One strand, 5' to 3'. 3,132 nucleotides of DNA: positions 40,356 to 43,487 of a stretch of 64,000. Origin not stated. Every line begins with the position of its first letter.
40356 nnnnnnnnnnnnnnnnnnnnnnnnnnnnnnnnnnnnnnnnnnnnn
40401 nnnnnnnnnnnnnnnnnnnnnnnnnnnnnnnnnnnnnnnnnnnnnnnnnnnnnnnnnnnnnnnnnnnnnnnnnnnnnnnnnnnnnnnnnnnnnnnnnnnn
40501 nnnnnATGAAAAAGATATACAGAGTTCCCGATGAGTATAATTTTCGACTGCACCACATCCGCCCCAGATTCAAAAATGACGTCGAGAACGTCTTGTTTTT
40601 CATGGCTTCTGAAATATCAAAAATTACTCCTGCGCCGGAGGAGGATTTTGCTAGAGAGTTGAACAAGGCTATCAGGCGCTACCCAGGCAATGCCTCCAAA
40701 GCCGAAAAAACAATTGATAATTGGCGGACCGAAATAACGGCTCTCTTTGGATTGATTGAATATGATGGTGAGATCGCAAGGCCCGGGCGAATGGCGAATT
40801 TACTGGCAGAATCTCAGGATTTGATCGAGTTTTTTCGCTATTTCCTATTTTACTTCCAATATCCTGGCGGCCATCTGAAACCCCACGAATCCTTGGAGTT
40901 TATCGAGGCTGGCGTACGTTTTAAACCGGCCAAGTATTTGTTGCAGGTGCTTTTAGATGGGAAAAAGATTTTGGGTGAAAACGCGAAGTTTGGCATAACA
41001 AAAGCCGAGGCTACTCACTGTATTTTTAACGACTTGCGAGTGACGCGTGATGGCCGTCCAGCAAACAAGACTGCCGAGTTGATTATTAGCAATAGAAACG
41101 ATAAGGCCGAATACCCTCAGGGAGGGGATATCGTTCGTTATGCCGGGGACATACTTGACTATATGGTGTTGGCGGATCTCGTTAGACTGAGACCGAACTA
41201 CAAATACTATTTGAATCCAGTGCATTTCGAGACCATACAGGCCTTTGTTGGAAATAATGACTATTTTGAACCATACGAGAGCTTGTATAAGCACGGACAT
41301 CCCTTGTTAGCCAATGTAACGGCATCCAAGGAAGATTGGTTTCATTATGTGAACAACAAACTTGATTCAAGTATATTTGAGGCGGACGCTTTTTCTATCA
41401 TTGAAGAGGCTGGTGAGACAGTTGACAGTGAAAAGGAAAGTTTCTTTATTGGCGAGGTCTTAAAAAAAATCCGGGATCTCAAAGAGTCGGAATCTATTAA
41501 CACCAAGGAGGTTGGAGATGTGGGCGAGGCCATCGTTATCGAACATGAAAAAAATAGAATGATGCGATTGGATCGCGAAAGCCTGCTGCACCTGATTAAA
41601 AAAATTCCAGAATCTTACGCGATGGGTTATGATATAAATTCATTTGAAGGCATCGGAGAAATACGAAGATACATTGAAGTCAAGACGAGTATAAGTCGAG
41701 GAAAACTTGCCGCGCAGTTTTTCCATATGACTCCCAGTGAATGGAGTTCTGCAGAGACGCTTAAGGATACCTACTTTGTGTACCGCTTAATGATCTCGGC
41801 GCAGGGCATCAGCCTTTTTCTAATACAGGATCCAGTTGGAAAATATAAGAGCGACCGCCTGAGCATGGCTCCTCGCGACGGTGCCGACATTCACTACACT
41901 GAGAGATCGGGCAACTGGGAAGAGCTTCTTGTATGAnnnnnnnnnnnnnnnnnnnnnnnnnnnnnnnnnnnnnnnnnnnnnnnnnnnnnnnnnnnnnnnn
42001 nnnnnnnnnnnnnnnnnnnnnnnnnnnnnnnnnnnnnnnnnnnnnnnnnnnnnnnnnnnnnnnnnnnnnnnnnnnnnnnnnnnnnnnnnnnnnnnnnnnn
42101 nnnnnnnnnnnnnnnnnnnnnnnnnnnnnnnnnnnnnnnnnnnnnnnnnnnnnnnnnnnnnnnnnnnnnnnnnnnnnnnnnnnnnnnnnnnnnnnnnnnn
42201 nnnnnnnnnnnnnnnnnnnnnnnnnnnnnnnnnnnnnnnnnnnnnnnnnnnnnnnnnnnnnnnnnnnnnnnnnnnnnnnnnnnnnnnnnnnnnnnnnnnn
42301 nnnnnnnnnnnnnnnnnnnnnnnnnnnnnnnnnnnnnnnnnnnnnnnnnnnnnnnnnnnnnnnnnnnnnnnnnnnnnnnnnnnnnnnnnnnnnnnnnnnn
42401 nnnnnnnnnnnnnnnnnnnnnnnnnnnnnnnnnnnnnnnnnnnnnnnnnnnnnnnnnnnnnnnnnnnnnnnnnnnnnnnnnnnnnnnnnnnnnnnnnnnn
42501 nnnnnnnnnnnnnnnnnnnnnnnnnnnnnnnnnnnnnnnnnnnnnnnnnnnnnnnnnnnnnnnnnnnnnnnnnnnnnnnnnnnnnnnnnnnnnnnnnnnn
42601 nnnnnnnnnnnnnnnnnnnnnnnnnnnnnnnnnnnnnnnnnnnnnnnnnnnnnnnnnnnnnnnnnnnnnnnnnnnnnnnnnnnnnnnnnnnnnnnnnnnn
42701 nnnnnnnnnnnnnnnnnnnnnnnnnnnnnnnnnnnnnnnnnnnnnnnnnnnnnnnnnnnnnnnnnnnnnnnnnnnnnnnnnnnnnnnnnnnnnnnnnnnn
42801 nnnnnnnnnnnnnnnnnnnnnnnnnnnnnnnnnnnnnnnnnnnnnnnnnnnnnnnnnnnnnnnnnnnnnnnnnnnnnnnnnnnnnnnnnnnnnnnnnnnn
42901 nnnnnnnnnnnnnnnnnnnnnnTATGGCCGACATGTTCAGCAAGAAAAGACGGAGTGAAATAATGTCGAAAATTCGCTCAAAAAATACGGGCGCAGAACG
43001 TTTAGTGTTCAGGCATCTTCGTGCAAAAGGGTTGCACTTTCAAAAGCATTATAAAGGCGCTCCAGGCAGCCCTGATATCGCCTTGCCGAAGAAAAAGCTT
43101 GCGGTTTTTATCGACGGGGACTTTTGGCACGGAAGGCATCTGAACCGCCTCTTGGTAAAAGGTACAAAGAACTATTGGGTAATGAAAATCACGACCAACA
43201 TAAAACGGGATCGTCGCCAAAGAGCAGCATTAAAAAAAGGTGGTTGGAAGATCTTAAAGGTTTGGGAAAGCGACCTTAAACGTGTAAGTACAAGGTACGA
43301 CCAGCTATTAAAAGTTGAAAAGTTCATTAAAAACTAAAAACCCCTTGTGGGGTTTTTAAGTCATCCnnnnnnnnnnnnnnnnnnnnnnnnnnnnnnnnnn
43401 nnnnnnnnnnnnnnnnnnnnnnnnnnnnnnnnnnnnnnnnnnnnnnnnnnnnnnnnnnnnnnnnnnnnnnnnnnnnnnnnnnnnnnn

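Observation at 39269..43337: Undescribed R-M operon: HTH-fused m5C MTase, DUF3883 nuclease, second m5C MTase, Vsr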

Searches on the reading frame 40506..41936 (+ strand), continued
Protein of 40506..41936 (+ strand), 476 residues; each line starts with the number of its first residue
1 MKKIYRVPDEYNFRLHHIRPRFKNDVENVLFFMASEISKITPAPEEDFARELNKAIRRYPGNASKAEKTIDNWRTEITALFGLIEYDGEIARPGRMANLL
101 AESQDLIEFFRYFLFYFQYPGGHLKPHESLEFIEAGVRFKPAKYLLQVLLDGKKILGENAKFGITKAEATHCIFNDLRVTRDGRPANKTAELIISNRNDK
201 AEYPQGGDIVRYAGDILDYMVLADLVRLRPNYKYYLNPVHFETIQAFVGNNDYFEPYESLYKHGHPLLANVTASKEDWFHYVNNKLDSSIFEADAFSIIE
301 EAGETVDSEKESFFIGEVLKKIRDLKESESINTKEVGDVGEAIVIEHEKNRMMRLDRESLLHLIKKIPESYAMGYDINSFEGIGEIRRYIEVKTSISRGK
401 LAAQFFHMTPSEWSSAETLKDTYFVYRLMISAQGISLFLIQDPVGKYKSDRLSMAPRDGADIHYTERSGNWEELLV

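Call 51: search_dna_similar(query=window:40506-41936:+, collection=phages, mode=protein, max_rows=10)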
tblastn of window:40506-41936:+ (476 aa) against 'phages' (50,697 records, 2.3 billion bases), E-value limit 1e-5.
No match.

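Call 52: get_annotated_region(hit=H1, flank=4000)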
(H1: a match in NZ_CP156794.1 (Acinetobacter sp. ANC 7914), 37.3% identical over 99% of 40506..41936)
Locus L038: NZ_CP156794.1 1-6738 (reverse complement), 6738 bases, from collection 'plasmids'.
description: Acinetobacter sp. ANC 7914 plasmid pANC7914.1, complete sequence
organism: Acinetobacter sp. ANC 7914 (NCBI taxid 3151491)
taxonomy: Bacteria; Pseudomonadota; Gammaproteobacteria; Moraxellales; Moraxellaceae; Acinetobacter; Acinetobacter sp. ANC 7914
host: -; source: cattle,whole organism,cattle feces; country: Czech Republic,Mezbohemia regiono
typing (MOB-suite, as given by PLSDB): non-mobilizable
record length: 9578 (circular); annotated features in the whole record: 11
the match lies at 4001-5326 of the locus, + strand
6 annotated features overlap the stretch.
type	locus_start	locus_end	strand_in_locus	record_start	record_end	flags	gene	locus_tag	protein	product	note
CDS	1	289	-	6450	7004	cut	-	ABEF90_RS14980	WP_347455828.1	plasmid replication DNA-binding protein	-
CDS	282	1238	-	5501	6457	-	repM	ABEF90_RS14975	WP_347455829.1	replication initiation protein RepM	GO:0006270 - DNA replication initiation [Evidence IEA]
CDS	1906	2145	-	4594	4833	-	-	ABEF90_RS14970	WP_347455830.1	hypothetical protein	-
CDS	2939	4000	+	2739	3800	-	-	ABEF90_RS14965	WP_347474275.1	DNA cytosine methyltransferase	GO:0006304 - DNA modification [Evidence IEA]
CDS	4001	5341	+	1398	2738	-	-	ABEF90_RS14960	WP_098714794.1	DUF3883 domain-containing protein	-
CDS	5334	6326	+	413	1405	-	dcm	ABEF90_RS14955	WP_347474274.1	DNA (cytosine-5-)-methyltransferase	GO:0006304 - DNA modification [Evidence IEA]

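Call 61: search_protein_representatives(protein=window:40506-41936:+)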
Query: 476 residues. Proteins with E-value up to 0.001 (for the whole library): 863; up to 1e-10: 252; up to 1e-30: 93. The best 150 are listed.
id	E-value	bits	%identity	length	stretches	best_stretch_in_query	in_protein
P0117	1.1e-179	614.6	58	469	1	4-476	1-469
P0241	2.2e-151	521.3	52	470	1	4-472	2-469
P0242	3.1e-151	520.8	51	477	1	5-476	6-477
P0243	1.3e-146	505.5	53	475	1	4-476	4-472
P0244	4.2e-138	477.5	50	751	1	3-475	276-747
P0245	1.5e-129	449.3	46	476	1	1-476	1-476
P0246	5.5e-129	447.4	46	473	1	5-474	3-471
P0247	2.3e-128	445.3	48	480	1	4-475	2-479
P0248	7.7e-128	443.6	47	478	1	5-476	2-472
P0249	4.3e-126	437.9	47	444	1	33-475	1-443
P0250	1.4e-123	429.6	45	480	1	5-475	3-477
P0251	1.6e-121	422.8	45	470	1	4-475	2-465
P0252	1.1e-118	413.5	58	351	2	250-475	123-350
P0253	2.5e-118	412.3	46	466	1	2-466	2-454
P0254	2.7e-118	412.2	43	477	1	2-476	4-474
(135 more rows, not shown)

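Call 62: predict_structure(alignment_id=A2)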
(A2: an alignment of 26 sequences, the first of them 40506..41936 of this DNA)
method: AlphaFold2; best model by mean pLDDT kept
length: 476 residues; sequences in the alignment: 26
mean_pLDDT: 67.5   pTM: 0.56
mean pLDDT of the five models: 67.5, 66.8, 59.3, 51.1, 46.3
residues with pLDDT >= 90: 27; 70-90: 213; 50-70: 146; < 50: 90
segments of 3 or more residues with pLDDT < 50: 293-301, 326-348, 366-401, 449-456
pLDDT, mean of each block of 10 residues (from residue 1): 63 60 69 87 93 89 83 76 84 84 70 65 69 72 86 82 87 59 74 88 76 82 85 84 74 71 76 77 67 45 56 56 47 32 46 60 48 36 43 43 62 69 65 62 59 49 70 58
secondary structure, 60 per line:
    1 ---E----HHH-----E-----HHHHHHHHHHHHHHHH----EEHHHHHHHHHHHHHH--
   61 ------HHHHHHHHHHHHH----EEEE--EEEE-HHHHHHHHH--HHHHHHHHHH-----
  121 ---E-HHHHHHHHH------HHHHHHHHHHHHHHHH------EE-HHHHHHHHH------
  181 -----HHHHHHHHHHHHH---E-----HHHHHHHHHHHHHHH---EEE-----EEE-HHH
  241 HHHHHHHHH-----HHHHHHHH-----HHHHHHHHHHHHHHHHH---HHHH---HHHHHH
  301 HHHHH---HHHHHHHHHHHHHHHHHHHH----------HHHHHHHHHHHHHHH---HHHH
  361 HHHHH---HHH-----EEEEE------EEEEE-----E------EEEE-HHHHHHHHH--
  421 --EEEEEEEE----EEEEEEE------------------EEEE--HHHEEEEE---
elements in order: H23-38 H45-58 H67-79 E84-87 E90-93 H95-103 H106-115 H126-134 H141-156 H166-174 H186-198 H208-222 E226-228 E234-236 H238-249 H255-262 H268-284 H288-291 H295-305 H309-328 H339-353 H357-365 E377-381 E388-392 E405-408 H410-418 E423-430 E435-441 E460-463 E469-473

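Call 64: fold_search(model_id=the predicted structure, library=pdb)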
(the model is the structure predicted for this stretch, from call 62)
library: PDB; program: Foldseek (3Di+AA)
matches with E <= 10: 459; with E <= 0.001: 12
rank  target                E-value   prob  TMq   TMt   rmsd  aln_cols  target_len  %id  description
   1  5hnh_A                1.9e-11  1.00  0.49  0.81   3.8       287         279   27  Crystal structure of pyrene- and phenanthrene-modified DNA in complex with the BpuJ1 endonuclease binding domain (released 2016-08-17)
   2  5hnf_A                2.0e-11  1.00  0.50  0.82   3.6       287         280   27  Crystal structure of pyrene- and phenanthrene-modified DNA in complex with the BpuJ1 endonuclease binding domain (released 2016-08-17)
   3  2vla_A                3.6e-11  1.00  0.48  0.79   3.9       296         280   24  Crystal structure of restriction endonuclease BpuJI recognition domain in complex with cognate DNA (released 2008-05-06)
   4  5hlt_A                6.0e-11  1.00  0.48  0.78   4.3       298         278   24  Crystal structure of pyrene- and phenanthrene-modified DNA in complex with the BpuJ1 endonuclease binding domain (released 2016-08-17)
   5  6qnz_A                4.0e-05  1.00  0.35  0.30  16.2       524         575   13  Crystal structure of the site-specific DNA nickase N.BspD6I E418A Mutant (released 2020-03-04)
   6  6qnz_B                4.5e-05  1.00  0.36  0.31   8.3       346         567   15  Crystal structure of the site-specific DNA nickase N.BspD6I E418A Mutant (released 2020-03-04)
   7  5liq_A                7.1e-05  1.00  0.40  0.33   6.1       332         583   14  The structure of C160S,C508S,C578S mutant of Nt.BspD6I nicking endonuclease at 0.185 nm resolution . (released 2017-08-02)
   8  5lhc_B                8.7e-05  1.00  0.38  0.31   6.0       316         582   14  The structure of D456A mutant of Nt.BspD6I nicking endonuclease at 0.24 nm resolution . (released 2017-08-16)
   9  2ewf                  1.2e-04  1.00  0.40  0.33   5.9       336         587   13  Crystal structure of the site-specific DNA nickase N.BspD6I (released 2006-11-21)
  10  5liq_B                1.2e-04  1.00  0.37  0.31   8.3       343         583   13  The structure of C160S,C508S,C578S mutant of Nt.BspD6I nicking endonuclease at 0.185 nm resolution . (released 2017-08-02)
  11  5lhc_A                2.7e-04  1.00  0.37  0.31   7.2       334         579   13  The structure of D456A mutant of Nt.BspD6I nicking endonuclease at 0.24 nm resolution . (released 2017-08-16)
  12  5liz                  5.3e-04  1.00  0.37  0.31  12.8       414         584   14  The structure of Nt.BspD6I nicking endonuclease with all cysteines mutated by serine residues at 0.19 nm resolution . (released 2017-08-02)
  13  2fok_A                3.5e-02  0.57  0.23  0.20  26.3       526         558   11  STRUCTURE OF RESTRICTION ENDONUCLEASE FOKI (released 1998-06-17)
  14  7dn3_O                1.3e-01  0.16  0.14  0.15  23.4       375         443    8  Structure of Human RNA Polymerase III elongation complex (released 2021-03-17)
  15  4kyw_A                1.5e-01  0.96  0.14  0.24   8.4       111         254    7  Restriction endonuclease DPNI in complex with two DNA molecules (released 2014-06-04)
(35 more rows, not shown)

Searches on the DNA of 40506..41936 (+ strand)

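Call 24: search_rna_families(sources=[L001, L002, L003, L004, L009, L011, L013, L014, L015, L016, L017, L018, L019], threshold=gathering)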
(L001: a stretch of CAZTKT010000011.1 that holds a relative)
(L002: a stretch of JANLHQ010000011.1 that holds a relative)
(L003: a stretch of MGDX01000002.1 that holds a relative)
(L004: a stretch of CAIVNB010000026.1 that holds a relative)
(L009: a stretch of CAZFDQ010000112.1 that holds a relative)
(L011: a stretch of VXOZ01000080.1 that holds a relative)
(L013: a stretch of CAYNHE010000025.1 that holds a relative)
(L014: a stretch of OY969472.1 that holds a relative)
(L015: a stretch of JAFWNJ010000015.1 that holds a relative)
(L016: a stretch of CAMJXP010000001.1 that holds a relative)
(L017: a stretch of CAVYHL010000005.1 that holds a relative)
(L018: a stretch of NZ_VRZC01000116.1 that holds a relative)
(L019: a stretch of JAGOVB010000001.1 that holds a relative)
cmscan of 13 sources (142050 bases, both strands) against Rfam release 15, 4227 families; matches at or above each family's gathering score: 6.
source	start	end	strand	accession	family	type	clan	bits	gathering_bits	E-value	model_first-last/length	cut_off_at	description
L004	9898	9969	-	RF00005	tRNA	Gene; tRNA;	CL00001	70.6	29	4.7e-13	1-71/71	no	tRNA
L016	13191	13264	-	RF00005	tRNA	Gene; tRNA;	CL00001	67.2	29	4.2e-12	1-71/71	no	tRNA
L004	11142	11215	+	RF00005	tRNA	Gene; tRNA;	CL00001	62.9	29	6.3e-11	1-71/71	no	tRNA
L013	9623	9695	-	RF00005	tRNA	Gene; tRNA;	CL00001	57.2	29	2.3e-09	1-71/71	no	tRNA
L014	2537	2673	+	RF03000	LOOT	Gene; sRNA;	-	53.8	46.4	5.7e-07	1-121/121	no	LOOT RNA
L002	2167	2389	+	RF00028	Intron_gpI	Intron;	-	50.1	50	2e-09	1-253/253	no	Group I catalytic intron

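Call 25: search_rna_families(sources=[L020, L021, L022, L023, L024, L025, L026, L027, L028, L029, L030, L031, L032], threshold=gathering)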
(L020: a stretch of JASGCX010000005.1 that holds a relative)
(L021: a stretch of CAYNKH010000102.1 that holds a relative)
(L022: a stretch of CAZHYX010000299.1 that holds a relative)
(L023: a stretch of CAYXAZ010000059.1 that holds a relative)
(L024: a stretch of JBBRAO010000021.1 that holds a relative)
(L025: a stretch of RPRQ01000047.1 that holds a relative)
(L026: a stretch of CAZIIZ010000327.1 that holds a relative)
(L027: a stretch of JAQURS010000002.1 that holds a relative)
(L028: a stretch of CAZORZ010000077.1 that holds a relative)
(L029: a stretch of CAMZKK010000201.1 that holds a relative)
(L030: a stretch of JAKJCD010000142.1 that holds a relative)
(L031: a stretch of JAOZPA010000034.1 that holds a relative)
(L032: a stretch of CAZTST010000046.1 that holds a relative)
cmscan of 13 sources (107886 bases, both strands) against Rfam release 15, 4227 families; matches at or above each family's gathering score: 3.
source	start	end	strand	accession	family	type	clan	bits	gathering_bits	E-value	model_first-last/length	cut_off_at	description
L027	7092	7163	-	RF00005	tRNA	Gene; tRNA;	CL00001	71.8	29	1.7e-13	1-71/71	no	tRNA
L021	3465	3539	+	RF00005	tRNA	Gene; tRNA;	CL00001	68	29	1.9e-12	1-71/71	no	tRNA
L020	935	1131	+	RF00174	Cobalamin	Cis-reg; riboswitch;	CL00101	32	31.5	0.0004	1-189/189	no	Cobalamin riboswitch aptamer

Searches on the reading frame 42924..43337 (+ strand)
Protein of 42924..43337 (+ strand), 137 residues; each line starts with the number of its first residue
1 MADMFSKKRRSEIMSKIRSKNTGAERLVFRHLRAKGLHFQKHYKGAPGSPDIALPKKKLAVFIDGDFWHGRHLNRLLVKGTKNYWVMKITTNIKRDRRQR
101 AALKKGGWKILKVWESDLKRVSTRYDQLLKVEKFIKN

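Call 3: search_protein_families(library=pfam, proteins=[window:42924-43337:+], max_evalue=0.01)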
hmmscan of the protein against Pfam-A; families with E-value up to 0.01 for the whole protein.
window:42924-43337:+ (137 aa): 3 families
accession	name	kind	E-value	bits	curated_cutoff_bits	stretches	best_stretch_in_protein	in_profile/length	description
PF03852.21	Vsr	-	2.2e-24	85.5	27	1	2-75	1-74/74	DNA mismatch endonuclease Vsr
PF18741.7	MTES_1575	-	1.5e-08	35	38.2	1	90-120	53-83/96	REase_MTES_1575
PF04480.18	DUF559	-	0.0026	18.1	20.6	0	15-69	8-65/109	Protein of unknown function (DUF559)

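Call 4: search_protein_families(library=padloc, proteins=[window:42924-43337:+], max_evalue=0.01)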
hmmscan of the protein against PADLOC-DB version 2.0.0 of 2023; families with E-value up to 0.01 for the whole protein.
window:42924-43337:+ (137 aa): 1 family
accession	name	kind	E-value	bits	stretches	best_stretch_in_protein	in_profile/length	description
PDLC03397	Vsr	-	3.7e-21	73.8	1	1-125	1-126/156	Type II nicking endonuclease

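Call 5: search_protein_families(library=ncbifam, proteins=[window:42924-43337:+], max_evalue=0.01)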
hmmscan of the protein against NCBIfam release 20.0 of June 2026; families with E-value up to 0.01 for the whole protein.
window:42924-43337:+ (137 aa): 1 family
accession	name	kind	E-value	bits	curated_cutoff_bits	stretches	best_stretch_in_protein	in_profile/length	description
TIGR00632.1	vsr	subfamily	1.1e-32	112.8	97.85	1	1-117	1-119/119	DNA mismatch endonuclease Vsr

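Call 28: search_solved_structures(query=window:42924-43337:+, max_evalue=0.001, show_alignments=1)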
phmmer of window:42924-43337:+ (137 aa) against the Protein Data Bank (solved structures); distinct sequences matched with E-value up to 0.001: 3.
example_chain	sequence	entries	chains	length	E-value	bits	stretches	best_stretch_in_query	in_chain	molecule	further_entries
1cw0_A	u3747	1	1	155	4.9e-19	72.1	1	2-128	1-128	PROTEIN (DNA MISMATCH ENDONUCLEASE)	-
1vsr_A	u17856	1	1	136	9.8e-16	61.4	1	23-128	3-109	PROTEIN (VSR ENDONUCLEASE)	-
1odg_A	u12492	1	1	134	1.9e-15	60.5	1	30-128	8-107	DNA MISMATCH ENDONUCLEASE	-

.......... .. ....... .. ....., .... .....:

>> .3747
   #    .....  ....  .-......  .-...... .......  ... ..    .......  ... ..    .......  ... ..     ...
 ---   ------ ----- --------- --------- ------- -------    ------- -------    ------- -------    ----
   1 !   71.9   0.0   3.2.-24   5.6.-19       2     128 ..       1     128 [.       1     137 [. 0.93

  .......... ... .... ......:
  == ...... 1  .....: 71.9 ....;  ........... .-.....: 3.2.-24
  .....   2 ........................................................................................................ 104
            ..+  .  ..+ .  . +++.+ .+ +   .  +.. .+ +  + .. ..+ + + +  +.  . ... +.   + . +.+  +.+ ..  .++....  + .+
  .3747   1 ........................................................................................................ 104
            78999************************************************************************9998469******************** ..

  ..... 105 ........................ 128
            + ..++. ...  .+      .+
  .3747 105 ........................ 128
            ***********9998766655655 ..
